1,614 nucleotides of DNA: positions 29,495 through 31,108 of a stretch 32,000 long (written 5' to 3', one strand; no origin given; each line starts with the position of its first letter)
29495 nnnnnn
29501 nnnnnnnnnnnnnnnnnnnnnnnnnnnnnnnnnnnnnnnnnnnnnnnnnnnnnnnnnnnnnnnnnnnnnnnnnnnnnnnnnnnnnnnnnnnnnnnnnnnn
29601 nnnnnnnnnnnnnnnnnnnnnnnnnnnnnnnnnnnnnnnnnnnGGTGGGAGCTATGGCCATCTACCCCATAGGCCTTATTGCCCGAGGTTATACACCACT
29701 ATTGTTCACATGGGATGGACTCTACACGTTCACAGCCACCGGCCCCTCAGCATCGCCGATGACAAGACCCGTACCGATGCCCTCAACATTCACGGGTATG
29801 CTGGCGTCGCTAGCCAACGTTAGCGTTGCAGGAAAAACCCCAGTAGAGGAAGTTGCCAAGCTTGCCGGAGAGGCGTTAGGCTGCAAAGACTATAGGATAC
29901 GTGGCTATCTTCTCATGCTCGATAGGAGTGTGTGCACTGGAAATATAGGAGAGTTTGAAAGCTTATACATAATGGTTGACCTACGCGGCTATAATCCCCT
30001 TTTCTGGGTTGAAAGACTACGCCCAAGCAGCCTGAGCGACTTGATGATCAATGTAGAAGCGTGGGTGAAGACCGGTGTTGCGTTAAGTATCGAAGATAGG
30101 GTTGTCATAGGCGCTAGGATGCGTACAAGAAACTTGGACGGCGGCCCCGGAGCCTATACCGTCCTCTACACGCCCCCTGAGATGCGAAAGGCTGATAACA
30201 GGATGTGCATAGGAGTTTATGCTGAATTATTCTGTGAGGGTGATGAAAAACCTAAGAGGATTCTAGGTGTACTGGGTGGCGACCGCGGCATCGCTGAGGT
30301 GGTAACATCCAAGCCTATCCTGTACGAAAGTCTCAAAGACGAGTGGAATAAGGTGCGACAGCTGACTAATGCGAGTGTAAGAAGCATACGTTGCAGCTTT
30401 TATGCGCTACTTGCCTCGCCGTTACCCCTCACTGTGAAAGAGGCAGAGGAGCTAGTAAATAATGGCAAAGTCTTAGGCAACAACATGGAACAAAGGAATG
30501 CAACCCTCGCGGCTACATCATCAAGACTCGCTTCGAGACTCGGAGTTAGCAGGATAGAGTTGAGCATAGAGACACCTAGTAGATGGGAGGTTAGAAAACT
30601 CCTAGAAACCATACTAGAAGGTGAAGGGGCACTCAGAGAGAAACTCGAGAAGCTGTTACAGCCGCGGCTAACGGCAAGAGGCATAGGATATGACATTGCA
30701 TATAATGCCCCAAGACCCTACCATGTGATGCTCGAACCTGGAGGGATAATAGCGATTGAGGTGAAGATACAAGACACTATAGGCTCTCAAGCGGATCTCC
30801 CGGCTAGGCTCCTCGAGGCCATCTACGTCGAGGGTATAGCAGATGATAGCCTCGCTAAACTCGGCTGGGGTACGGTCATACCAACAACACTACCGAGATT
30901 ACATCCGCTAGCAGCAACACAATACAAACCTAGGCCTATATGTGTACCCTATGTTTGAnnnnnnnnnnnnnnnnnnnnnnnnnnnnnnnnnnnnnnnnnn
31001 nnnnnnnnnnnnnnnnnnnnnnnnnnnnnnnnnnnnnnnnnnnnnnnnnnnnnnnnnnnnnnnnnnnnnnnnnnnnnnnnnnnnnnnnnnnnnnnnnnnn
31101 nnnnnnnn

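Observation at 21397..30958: Complete Cmr (III-B) module with intact cyclase motif but no recognisable cOA effector nearby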

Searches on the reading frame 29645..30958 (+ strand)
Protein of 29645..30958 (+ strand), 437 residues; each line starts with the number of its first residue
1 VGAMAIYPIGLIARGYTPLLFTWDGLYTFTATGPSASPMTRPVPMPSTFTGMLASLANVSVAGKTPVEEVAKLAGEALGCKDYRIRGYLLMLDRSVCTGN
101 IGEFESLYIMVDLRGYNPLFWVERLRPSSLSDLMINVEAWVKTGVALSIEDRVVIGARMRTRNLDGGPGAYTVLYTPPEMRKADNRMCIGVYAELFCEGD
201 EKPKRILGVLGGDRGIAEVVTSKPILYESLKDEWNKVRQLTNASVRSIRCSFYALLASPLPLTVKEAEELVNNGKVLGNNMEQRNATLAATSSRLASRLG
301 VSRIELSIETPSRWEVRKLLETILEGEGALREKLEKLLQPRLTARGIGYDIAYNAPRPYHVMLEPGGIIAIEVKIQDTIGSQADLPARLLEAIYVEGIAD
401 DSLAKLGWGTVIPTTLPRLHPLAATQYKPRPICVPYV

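Call 3: search_protein_families(library=pfam, proteins=[window:29645-30958:+], max_evalue=0.01)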
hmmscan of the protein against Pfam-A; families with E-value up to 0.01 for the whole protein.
window:29645-30958:+ (437 aa): 0 families

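Call 4: search_protein_families(library=ncbifam, proteins=[window:29645-30958:+], max_evalue=0.01)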
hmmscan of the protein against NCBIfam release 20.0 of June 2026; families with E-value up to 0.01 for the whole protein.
window:29645-30958:+ (437 aa): 0 families

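Call 6: find_encoding_contigs(protein=window:29645-30958:+, flank=10000, max_places=6)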
Protein window:29645-30958:+ (437 aa): no gene with exactly this product is on record in the collection.

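Call 7: find_related_loci(query=window:29645-30958:+, collection=genome_contigs, flank=10000)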
Query window:29645-30958:+ (437 aa) in genome_contigs; peptide patterns used: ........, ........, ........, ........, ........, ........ (x = any residue, [..] = any of these).
39 stretches matched a pattern, but none encodes a relative of the query by tblastn (E <= 1e-3).

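Call 11: find_encoding_contigs(protein=window:29654-30958:+, flank=10000, max_places=6)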
Protein window:29654-30958:+ (434 aa): 3 contigs read that carry it; 2 places shown.
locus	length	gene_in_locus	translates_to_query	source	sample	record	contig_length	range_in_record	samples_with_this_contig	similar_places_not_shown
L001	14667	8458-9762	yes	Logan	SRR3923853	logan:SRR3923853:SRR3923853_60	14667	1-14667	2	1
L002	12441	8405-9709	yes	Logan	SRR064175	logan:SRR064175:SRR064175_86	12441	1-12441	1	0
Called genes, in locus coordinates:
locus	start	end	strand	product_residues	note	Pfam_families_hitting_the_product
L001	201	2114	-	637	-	-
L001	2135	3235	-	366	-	PF03787:RAMPs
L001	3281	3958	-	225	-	-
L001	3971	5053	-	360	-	PF03787:RAMPs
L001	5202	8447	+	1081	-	PF12469:Cmr2_N, PF22335:Cas10-Cmr2_palm2 (faint)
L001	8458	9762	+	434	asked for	-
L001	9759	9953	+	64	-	-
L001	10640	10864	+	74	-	PF01954:AF2212-like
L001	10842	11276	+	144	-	PF01850:PIN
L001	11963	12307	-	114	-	PF01934:HepT-like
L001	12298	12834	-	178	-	-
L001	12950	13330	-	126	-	-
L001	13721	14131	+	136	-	PF05168:HEPN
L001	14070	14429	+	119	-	PF22600:MTPAP-like_central (weak), PF01909:NTP_transf_2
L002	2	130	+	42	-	?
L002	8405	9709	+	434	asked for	-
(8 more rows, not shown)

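Call 14: search_solved_structures(query=window:29654-30958:+, max_evalue=1)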
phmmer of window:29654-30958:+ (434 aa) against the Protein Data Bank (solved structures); distinct sequences matched with E-value up to 1: 1.
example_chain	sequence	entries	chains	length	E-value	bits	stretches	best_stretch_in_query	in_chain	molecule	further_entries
8tac_A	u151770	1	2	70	0.092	14.7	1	268-322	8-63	DBP48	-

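Call 18: search_protein_families(library=ncbifam, proteins=[window:29654-30958:+], max_evalue=10)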
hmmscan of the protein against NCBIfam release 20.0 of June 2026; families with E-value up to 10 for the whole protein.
window:29654-30958:+ (434 aa): 2 families
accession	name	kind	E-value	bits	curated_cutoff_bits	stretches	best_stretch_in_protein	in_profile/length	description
NF053526.1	Myco_lipo_LppK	equivalog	0.049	13.6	125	1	27-68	42-83/167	lipoprotein LppK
NF041605.1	gln_syn_GlnII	equivalog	0.21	10.7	500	1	226-313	216-300/333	glutamine synthetase GlnII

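Call 19: search_protein_families(library=padloc, proteins=[window:29654-30958:+], max_evalue=1)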
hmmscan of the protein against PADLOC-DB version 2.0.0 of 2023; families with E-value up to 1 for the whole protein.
window:29654-30958:+ (434 aa): 1 family
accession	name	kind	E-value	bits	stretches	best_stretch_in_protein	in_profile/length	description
PDLC01207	Cmr3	-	8.2e-11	39.4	2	336-412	285-346/353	"CAS-III-B,CAS-III-C; effector_G5"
